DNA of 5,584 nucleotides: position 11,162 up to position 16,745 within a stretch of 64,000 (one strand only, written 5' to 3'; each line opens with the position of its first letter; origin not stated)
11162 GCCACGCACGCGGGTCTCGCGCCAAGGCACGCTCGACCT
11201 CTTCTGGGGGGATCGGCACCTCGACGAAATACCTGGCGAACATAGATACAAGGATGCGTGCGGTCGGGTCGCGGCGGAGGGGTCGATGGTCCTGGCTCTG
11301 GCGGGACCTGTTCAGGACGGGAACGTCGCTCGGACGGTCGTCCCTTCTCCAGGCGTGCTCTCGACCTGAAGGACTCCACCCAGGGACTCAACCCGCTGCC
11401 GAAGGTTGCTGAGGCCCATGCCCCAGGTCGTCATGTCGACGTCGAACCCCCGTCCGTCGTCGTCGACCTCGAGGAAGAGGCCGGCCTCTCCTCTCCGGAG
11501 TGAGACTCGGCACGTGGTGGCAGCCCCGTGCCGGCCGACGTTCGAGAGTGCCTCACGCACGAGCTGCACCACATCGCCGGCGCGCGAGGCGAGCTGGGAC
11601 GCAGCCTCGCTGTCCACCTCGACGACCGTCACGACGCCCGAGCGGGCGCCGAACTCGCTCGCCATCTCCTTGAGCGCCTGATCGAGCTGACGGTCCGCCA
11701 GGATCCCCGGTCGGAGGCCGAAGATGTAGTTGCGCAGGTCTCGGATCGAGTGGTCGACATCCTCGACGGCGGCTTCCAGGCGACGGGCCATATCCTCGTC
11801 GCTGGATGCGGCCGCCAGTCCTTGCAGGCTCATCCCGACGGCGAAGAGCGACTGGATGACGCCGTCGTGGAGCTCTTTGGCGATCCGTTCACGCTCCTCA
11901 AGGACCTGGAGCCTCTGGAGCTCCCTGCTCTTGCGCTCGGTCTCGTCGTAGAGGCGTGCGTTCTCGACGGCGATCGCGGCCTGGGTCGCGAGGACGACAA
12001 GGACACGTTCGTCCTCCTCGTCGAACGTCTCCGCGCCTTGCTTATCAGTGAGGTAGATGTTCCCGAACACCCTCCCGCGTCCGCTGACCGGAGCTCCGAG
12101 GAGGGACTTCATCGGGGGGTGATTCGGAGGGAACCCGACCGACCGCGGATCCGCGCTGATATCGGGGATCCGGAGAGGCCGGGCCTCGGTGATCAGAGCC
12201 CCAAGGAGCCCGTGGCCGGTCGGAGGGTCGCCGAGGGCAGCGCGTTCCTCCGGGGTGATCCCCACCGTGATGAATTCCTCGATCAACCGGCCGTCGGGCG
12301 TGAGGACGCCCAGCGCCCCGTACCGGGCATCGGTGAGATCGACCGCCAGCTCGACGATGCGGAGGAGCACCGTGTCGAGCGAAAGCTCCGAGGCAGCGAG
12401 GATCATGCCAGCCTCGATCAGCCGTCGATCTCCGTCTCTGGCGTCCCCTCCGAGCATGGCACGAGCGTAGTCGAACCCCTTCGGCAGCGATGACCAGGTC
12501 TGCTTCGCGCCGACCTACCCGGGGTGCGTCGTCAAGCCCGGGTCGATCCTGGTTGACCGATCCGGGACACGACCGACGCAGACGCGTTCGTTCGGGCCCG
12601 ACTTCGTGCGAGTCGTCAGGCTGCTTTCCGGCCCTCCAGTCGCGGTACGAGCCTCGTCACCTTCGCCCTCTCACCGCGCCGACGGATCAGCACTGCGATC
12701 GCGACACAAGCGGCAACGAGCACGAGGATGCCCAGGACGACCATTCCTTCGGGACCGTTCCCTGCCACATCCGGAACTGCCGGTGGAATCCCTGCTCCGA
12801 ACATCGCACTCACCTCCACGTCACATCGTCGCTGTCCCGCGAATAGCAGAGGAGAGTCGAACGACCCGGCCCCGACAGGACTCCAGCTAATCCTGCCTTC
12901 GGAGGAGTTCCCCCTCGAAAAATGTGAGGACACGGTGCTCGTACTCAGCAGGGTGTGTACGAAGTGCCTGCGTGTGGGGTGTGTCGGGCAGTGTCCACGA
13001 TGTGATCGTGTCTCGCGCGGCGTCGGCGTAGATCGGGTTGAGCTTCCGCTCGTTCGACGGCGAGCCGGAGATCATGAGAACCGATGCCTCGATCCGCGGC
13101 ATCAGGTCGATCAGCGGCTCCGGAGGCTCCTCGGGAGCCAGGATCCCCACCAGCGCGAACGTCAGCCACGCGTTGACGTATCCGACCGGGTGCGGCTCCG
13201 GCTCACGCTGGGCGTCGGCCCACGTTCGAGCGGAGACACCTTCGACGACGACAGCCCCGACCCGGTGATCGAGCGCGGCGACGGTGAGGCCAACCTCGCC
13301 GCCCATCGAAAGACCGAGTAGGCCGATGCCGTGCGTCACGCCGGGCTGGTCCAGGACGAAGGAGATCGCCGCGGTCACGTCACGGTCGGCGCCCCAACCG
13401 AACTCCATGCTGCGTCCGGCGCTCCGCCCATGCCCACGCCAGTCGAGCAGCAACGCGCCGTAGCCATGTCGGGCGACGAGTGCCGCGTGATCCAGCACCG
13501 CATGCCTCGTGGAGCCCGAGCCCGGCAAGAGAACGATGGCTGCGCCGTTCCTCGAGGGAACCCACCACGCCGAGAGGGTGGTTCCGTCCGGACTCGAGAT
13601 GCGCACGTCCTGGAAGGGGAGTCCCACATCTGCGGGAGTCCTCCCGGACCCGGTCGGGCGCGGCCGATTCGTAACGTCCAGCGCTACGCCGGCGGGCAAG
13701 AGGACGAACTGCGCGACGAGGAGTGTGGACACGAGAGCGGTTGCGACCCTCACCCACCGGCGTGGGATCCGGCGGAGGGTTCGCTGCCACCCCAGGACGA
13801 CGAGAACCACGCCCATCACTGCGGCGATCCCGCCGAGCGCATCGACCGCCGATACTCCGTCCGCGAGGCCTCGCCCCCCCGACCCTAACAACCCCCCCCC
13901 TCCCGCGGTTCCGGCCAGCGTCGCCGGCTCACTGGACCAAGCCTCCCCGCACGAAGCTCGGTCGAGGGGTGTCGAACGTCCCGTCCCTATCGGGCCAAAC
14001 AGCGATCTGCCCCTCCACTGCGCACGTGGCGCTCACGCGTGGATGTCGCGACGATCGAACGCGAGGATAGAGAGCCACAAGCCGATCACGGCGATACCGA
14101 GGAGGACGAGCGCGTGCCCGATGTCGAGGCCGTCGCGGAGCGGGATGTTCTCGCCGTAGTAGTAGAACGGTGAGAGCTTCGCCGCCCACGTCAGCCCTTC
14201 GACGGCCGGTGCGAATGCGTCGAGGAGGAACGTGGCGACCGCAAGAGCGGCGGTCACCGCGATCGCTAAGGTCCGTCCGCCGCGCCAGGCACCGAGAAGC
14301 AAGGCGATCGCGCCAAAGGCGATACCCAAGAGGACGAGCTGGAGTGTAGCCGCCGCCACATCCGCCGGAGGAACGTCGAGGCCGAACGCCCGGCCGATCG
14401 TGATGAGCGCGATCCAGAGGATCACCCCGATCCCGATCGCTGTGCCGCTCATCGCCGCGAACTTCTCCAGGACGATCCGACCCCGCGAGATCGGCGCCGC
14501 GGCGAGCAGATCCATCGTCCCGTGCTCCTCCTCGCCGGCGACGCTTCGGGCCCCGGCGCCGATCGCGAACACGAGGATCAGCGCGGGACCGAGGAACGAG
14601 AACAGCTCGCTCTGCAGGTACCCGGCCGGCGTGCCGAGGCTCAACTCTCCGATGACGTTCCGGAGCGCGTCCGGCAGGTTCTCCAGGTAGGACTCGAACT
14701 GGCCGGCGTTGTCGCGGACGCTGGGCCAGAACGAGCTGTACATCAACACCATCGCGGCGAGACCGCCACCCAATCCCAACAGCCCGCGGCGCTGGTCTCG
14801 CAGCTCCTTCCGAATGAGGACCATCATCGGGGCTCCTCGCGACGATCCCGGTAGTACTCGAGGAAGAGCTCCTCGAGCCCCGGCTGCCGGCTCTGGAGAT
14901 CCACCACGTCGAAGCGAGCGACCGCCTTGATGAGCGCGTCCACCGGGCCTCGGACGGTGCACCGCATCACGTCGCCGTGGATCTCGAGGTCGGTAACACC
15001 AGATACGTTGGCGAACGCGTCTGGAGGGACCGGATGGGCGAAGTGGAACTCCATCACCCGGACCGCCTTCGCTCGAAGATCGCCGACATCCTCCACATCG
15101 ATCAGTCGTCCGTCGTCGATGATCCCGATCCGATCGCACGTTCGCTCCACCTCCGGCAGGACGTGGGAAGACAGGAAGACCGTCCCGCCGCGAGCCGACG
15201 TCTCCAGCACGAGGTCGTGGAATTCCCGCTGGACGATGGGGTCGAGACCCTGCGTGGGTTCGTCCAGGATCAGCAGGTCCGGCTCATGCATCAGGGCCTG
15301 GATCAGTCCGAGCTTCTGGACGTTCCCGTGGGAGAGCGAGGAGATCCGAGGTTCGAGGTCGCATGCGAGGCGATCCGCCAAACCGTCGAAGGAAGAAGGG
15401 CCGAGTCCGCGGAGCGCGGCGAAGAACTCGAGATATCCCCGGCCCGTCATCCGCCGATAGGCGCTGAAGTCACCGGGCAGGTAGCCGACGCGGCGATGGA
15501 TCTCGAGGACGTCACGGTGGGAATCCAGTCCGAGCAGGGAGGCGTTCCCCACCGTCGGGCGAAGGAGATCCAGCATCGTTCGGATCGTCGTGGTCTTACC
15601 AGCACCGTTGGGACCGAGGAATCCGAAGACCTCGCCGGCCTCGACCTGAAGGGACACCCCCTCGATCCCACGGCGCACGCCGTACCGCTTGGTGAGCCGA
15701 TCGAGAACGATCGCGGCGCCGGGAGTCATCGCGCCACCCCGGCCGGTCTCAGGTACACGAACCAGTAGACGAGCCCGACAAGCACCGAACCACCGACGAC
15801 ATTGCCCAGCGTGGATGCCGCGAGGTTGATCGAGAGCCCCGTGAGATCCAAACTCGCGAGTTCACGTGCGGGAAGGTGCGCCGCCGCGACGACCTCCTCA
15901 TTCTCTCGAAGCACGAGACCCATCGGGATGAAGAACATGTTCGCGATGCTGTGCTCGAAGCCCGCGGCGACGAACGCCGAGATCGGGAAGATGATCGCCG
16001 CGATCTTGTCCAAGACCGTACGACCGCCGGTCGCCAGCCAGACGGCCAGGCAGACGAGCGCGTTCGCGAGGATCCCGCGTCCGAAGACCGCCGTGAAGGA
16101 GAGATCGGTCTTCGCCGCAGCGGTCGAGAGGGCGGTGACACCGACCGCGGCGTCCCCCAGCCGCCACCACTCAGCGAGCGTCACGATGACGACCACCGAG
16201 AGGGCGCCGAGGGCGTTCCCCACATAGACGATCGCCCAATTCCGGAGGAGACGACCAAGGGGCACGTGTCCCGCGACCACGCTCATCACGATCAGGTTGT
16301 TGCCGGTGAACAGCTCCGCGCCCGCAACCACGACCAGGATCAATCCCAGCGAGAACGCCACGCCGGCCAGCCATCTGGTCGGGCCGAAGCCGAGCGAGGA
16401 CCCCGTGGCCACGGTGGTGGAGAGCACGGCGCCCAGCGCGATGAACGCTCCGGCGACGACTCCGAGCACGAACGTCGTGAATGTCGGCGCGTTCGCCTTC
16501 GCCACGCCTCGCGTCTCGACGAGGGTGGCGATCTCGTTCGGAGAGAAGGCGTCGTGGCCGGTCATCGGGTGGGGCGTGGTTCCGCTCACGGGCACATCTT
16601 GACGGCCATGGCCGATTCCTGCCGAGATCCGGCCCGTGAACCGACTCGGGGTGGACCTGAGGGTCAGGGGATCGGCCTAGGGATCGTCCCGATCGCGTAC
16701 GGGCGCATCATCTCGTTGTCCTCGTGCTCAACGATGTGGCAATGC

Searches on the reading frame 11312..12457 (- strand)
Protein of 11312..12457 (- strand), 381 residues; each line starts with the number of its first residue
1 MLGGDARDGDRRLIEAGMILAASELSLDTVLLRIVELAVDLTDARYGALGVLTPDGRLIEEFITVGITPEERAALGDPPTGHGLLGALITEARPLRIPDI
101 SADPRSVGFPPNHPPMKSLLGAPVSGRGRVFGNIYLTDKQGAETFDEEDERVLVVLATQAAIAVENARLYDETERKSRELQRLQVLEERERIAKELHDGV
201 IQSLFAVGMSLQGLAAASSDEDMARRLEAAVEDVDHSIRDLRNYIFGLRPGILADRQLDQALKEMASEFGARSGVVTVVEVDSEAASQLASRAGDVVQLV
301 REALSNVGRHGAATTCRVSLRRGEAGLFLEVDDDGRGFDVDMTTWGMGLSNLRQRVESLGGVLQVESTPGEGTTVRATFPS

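Call 46: search_protein_families(library=pfam, proteins=[window:11312-12457:-], max_evalue=0.01)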
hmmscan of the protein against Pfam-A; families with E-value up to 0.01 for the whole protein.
window:11312-12457:- (381 aa): 6 families
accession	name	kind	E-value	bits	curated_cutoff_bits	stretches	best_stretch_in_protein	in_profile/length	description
PF13185.12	GAF_2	-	1.6e-23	83.8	28.6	1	25-165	2-136/136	GAF domain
PF01590.32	GAF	-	2.5e-18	67.3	22.4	1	27-164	2-133/133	GAF domain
PF07730.19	HisKA_3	-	2.3e-15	57.3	24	1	188-251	1-66/68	Histidine kinase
PF02518.31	HATPase_c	-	7.1e-14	52.6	26.4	1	295-380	5-108/111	Histidine kinase-, DNA gyrase B-, and HSP90-like ATPase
PF13492.12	GAF_3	-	2.1e-05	25.4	27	1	30-166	5-129/129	GAF domain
PF13581.12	HATPase_c_2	-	6.7e-05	23.3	27.4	1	289-341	25-82/127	Histidine kinase-like ATPase domain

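Call 48: search_solved_structures(query=window:11312-12457:-, max_evalue=0.00001)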
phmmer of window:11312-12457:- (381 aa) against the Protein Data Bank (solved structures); distinct sequences matched with E-value up to 0.00001: 17.
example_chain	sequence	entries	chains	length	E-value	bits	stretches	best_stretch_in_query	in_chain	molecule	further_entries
2vzw_A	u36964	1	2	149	1.5e-41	145.8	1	27-173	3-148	PROBABLE HISTIDINE KINASE RESPONSE REGULATOR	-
2y8h_A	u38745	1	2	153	2.4e-36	128.7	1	25-172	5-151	TWO COMPONENT SENSOR HISTIDINE KINASE DEVS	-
2y79_A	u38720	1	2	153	1.6e-35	125.9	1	25-172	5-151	REDOX SENSOR HISTIDINE KINASE RESPONSE REGULATOR DEVS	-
4ynr_A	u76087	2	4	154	1.7e-35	125.9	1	22-172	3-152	Redox sensor histidine kinase response regulator DevS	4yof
2w3d_A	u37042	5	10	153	3.1e-35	125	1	25-172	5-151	TWO COMPONENT SENSOR HISTIDINE KINASE DEVS (GAF FAMILY PROTEIN)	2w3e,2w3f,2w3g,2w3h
3gig_A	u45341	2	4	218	2.6e-14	56.2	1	165-374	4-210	Sensor histidine kinase desK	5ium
7ssj_A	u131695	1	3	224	3.1e-14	56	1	165-374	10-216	Sensor histidine kinase DesK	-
3zxo_A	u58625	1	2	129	3.4e-13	52.5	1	258-377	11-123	REDOX SENSOR HISTIDINE KINASE RESPONSE REGULATOR DEVS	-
3gie_A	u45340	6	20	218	3.7e-13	52.4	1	165-374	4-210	Sensor histidine kinase desK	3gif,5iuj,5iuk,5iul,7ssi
8sbm_A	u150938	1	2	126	1.3e-12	50.6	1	258-377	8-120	GAF domain-containing protein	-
3ehf_A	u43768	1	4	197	2e-12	50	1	186-374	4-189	Sensor kinase (YocF protein)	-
3ehh_A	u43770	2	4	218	4.5e-12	48.9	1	165-374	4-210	Sensor kinase (YocF protein)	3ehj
4gt8_A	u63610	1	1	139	5.6e-10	42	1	252-379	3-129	Sensor protein vraS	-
3zxq_A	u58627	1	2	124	1.5e-09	40.6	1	296-380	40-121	HYPOXIA SENSOR HISTIDINE KINASE RESPONSE REGULATOR DOST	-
9lss_A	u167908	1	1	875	1.5e-06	30.7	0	92-207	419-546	cGMP-specific 3',5'-cyclic phosphodiesterase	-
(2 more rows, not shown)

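Call 100: search_solved_structures(query=window:11312-12457:-, max_evalue=1e-30, show_alignments=2)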
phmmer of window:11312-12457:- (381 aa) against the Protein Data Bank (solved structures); distinct sequences matched with E-value up to 1e-30: 5.
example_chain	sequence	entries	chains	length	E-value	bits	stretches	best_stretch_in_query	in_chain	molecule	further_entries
2vzw_A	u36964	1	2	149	1.5e-41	145.8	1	27-173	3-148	PROBABLE HISTIDINE KINASE RESPONSE REGULATOR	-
2y8h_A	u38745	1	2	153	2.4e-36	128.7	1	25-172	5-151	TWO COMPONENT SENSOR HISTIDINE KINASE DEVS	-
2y79_A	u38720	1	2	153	1.6e-35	125.9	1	25-172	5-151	REDOX SENSOR HISTIDINE KINASE RESPONSE REGULATOR DEVS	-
4ynr_A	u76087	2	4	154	1.7e-35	125.9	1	22-172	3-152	Redox sensor histidine kinase response regulator DevS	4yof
2w3d_A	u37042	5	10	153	3.1e-35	125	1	25-172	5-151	TWO COMPONENT SENSOR HISTIDINE KINASE DEVS (GAF FAMILY PROTEIN)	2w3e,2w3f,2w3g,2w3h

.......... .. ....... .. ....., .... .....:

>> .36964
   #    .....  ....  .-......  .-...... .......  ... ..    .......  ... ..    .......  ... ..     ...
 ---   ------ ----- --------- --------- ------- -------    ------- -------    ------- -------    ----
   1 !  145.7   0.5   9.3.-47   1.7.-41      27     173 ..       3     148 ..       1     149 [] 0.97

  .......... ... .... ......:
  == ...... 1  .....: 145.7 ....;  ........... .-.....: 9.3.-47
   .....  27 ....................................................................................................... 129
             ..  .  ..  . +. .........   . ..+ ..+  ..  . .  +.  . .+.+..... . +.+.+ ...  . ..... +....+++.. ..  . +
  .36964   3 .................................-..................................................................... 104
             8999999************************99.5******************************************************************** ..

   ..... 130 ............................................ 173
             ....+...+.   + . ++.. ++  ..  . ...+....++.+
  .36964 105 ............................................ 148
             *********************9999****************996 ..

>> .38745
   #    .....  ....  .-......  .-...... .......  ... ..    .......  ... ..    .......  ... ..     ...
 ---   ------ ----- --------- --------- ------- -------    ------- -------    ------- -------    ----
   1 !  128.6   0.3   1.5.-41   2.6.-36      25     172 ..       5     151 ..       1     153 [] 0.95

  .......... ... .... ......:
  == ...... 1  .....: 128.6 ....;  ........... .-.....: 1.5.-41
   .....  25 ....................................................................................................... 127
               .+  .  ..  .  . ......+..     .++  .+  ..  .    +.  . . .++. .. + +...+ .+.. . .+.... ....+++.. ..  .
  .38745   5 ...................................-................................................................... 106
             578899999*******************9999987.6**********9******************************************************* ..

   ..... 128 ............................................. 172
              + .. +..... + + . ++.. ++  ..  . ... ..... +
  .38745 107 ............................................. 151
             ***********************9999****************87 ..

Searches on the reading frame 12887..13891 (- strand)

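Call 79: search_protein_families(library=pfam, proteins=[window:12887-13891:-], max_evalue=0.01)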
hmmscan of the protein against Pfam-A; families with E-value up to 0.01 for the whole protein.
window:12887-13891:- (334 aa): 5 families
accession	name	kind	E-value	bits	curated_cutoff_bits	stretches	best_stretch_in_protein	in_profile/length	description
PF12697.13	Abhydrolase_6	-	1.6e-10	42.5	26.3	1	119-315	1-167/217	Alpha/beta hydrolase family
PF00561.26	Abhydrolase_1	-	1.8e-09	38.1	25.8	1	118-233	2-118/245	alpha/beta hydrolase fold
PF12146.15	Hydrolase_4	-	4.2e-09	36.5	27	1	117-214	5-104/239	Serine aminopeptidase, S33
PF02129.25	Peptidase_S15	-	8.2e-08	32.7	23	1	130-227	46-136/262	X-Pro dipeptidyl-peptidase (S15 family)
PF08840.17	BAAT_C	-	4.6e-06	27.3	20.9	1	175-218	9-53/210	BAAT / Acyl-CoA thioester hydrolase C terminal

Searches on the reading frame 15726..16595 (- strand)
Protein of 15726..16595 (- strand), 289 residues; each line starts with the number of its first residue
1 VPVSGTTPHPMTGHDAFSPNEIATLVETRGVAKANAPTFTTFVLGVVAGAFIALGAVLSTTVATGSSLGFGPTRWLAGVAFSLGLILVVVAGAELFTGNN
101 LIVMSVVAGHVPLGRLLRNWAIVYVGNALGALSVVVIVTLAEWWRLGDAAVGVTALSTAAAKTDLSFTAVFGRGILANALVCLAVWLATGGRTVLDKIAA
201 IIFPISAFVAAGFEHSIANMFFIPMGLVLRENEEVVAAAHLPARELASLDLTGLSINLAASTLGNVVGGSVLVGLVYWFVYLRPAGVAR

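Call 46: search_protein_families(library=pfam, proteins=[window:15726-16595:-], max_evalue=0.01)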
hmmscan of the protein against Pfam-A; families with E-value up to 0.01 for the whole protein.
window:15726-16595:- (289 aa): 1 family
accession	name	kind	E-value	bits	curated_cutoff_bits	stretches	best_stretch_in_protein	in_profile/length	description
PF01226.23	Form_Nir_trans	-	2.4e-68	230.5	34.6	1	21-279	1-240/240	Formate/nitrite transporter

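Call 89: search_protein_families(library=ncbifam, proteins=[window:15726-16595:-], max_evalue=0.01)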
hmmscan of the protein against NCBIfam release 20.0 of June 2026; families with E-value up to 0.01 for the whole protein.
window:15726-16595:- (289 aa): 5 families
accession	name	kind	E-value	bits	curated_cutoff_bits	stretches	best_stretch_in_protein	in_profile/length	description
TIGR04060.1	formate_focA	equivalog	1.6e-69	234.1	290.1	1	22-282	3-267/268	formate transporter FocA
NF008069.0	PRK10805.1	equivalog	1.9e-65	221.2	440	1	14-283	7-280/285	formate transporter FocA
TIGR00790.1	fnt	subfamily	4.9e-62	209.6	232.3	1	33-283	1-239/239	formate/nitrite family transporter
NF007261.0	PRK09713.1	exception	2e-38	132.5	499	1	31-283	24-279/282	formate transporter FocB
NF008595.0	PRK11562.1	equivalog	4.6e-26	91.7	293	1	37-280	23-248/268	nitrite transporter NirC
